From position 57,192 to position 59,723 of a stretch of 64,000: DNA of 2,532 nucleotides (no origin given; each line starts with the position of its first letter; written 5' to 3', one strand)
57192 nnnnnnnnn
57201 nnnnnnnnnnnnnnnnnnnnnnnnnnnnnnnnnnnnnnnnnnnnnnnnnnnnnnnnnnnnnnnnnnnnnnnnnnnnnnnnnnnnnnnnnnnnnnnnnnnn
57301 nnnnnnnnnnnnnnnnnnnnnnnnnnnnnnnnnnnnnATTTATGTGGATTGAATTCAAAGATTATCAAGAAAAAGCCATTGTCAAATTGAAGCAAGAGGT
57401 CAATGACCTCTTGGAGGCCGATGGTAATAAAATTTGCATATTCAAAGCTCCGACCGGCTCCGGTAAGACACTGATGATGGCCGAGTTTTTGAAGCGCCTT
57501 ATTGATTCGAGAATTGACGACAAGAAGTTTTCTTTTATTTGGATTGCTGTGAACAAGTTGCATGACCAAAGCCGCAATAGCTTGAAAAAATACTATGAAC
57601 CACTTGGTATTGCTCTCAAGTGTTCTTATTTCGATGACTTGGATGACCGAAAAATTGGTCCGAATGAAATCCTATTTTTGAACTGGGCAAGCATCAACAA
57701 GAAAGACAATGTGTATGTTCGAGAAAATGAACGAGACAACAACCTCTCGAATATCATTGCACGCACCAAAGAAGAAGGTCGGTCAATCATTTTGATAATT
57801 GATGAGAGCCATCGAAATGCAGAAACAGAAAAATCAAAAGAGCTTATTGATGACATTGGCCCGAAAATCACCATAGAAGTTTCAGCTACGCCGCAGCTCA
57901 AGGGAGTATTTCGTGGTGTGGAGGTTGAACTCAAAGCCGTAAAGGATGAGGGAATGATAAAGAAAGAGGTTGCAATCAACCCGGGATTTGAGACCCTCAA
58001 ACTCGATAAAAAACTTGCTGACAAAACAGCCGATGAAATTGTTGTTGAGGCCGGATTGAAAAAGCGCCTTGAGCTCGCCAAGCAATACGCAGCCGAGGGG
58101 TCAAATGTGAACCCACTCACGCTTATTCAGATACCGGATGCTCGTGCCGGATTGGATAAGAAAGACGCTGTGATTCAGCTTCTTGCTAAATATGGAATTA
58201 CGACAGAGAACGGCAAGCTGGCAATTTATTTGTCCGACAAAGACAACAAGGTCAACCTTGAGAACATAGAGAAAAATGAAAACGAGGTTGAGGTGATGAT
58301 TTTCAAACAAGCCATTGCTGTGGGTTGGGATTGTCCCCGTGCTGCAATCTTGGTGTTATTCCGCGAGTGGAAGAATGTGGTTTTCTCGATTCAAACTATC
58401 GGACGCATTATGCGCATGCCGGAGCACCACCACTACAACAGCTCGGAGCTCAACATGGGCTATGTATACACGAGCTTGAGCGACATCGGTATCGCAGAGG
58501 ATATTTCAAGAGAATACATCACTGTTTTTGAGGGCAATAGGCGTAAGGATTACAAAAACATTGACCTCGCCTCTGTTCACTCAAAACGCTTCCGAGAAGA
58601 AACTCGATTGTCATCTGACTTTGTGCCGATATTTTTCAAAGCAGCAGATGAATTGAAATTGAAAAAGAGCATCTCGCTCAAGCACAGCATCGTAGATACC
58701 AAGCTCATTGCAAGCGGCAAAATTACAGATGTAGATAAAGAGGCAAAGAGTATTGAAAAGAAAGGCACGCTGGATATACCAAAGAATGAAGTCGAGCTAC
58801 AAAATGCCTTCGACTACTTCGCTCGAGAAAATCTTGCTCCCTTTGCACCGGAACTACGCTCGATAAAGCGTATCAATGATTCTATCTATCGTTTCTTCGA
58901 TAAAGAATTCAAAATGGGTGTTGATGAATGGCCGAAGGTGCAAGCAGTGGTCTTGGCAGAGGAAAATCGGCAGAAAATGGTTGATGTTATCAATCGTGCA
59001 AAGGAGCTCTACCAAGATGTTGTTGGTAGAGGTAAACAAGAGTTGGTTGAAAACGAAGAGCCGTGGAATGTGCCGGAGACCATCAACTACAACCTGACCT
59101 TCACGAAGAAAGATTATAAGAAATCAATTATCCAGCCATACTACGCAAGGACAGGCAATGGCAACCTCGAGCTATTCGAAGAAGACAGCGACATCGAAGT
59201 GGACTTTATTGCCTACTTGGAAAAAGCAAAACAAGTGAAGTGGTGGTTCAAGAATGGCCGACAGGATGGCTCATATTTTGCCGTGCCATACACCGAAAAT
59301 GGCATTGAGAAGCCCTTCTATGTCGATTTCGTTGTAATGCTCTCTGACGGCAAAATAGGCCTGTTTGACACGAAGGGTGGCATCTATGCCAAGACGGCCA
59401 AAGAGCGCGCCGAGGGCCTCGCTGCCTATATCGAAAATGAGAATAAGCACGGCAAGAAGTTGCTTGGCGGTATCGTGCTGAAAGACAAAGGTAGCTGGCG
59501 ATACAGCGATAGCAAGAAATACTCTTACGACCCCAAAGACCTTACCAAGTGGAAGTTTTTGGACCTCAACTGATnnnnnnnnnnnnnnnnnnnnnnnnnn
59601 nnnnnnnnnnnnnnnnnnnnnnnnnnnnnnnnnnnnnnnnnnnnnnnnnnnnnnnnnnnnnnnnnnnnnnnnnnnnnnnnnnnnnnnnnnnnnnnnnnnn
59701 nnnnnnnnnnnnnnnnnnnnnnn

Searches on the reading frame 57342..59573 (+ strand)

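Call 3: search_protein_families(library=pfam, proteins=[window:57342-59573:+], max_evalue=0.1)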
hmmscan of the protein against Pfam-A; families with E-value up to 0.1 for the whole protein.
window:57342-59573:+ (743 aa): 10 families
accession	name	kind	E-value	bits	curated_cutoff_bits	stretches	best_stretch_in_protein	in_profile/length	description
PF04851.21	ResIII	-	6.9e-20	72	22.5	1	3-185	2-163/164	Type III restriction enzyme, res subunit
PF00270.35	DEAD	-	6.9e-08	32.8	26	1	22-185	16-161/167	DEAD/DEAH box helicase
PF18766.7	SWI2_SNF2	-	3.7e-06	27.2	26.7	1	9-186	2-157/221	SWI2/SNF2 ATPase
PF01637.24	ATPase_2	-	0.00016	22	33.2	1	19-170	10-133/225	ATPase domain predominantly from Archaea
PF00271.37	Helicase_C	-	0.00021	22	23.5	1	292-359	41-109/110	Helicase conserved C-terminal domain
PF25199.1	nSTAND_NTPase5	-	0.0021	18.3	34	0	16-59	28-67/145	Novel STAND NTPase 5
PF13191.12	AAA_16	-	0.018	16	32.6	1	37-161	32-146/167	AAA ATPase domain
PF13401.12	AAA_22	-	0.04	14.7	27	0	28-161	4-97/130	AAA domain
PF00004.35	AAA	-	0.044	14.7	21.2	0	33-163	2-73/131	ATPase family associated with various cellular activities (AAA)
PF20720.3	nSTAND3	-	0.05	13.7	27.2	0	27-71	15-52/155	Novel STAND NTPase 3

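Call 4: search_protein_families(library=padloc, proteins=[window:57342-59573:+], max_evalue=0.1)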
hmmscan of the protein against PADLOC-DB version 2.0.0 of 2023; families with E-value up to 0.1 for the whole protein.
window:57342-59573:+ (743 aa): 10 families
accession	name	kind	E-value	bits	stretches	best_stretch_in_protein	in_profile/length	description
PDLC03652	REase_III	-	9.7e-20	68.2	2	244-388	264-418/809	Type III restriction enzyme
PDLC03653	REase_III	-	4.3e-18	62.8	1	150-382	262-492/883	Type III restriction enzyme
PDLC03650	REase_III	-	1.8e-13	47.9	2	150-376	227-438/898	Type III restriction enzyme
PDLC02704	PbeA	-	4e-07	26.9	1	3-186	253-420/682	PbeA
PDLC00938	Cas3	-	0.002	15.4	1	33-64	3-34/358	CRISPR-associated helicase Cas3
PDLC01439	typeIV_DinG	-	0.0021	14.8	1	8-45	19-50/575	CAS-IV-A; associated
PDLC01730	typeIV_DinG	-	0.0021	14.4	1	11-51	123-161/802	Csf4_1_IVA1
PDLC01759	Cas3b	-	0.0056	13.4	1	8-49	212-250/711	-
PDLC01252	Cas3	-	0.0059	14.1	1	32-65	2-35/324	CAS-I; effector_G3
PDLC04140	mad8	-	0.0082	13.7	0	28-59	26-57/314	mads_8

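Call 5: search_protein_families(library=ncbifam, proteins=[window:57342-59573:+], max_evalue=1)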
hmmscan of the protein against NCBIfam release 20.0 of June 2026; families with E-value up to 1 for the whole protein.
window:57342-59573:+ (743 aa): 4 families
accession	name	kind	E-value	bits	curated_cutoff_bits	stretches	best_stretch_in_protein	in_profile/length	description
NF046055.1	restr_BPTD_3080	equivalog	2.8e-10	38.8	800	1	390-721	657-953/970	BPTD_3080 family restriction endonuclease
TIGR01587.1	cas3_core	equivalog_domain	0.0077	15.4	102.45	1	33-64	3-34/358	CRISPR-associated helicase Cas3'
NF000493.1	Fos_BSH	exception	0.094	13.1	240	0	64-122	42-99/137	FosB/FosD family fosfomycin resistance bacillithiol transferase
TIGR03117.2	cas_csf4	equivalog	0.12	10.5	400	1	6-73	130-186/800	type IV CRISPR-associated DEAD/DEAH-box helicase Csf4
